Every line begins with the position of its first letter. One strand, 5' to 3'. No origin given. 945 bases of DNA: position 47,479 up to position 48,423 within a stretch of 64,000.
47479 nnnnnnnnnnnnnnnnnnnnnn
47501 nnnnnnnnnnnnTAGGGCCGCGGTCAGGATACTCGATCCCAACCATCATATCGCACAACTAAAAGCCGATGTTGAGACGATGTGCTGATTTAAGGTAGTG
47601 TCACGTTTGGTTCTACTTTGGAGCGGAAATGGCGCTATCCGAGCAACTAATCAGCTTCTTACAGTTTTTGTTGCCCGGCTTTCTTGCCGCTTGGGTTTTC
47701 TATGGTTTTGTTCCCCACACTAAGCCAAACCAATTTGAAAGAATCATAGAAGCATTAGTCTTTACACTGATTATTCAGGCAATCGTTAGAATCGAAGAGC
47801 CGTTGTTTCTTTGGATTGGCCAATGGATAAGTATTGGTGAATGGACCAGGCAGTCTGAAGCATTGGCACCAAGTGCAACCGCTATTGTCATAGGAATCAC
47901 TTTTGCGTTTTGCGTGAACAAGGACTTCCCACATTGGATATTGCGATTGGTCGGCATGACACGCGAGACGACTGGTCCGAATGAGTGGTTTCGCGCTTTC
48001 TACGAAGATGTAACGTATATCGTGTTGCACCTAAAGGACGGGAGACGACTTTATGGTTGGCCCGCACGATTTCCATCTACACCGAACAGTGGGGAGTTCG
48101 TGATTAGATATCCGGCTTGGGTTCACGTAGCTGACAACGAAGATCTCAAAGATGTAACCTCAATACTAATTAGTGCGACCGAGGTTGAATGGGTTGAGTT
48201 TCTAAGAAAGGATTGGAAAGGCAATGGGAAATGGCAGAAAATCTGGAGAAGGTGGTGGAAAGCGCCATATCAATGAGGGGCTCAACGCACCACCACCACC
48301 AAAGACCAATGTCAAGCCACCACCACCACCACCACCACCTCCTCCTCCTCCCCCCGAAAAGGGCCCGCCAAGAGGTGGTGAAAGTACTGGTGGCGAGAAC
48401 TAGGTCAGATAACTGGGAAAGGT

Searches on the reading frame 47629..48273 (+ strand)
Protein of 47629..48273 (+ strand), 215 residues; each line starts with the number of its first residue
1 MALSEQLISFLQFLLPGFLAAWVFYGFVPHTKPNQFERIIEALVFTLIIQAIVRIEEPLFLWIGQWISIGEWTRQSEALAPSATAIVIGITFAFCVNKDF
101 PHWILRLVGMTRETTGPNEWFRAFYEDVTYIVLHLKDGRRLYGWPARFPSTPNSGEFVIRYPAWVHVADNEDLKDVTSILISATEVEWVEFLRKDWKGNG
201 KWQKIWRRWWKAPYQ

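Call 85: search_protein_families(library=pfam, proteins=[window:47629-48273:+], max_evalue=0.00001)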
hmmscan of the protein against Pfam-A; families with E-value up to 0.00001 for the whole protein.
window:47629-48273:+ (215 aa): 1 family
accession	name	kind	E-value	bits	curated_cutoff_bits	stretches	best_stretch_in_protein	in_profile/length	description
PF19865.4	DUF6338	-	1.1e-17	64.7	26.5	1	5-194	6-202/205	Family of unknown function (DUF6338)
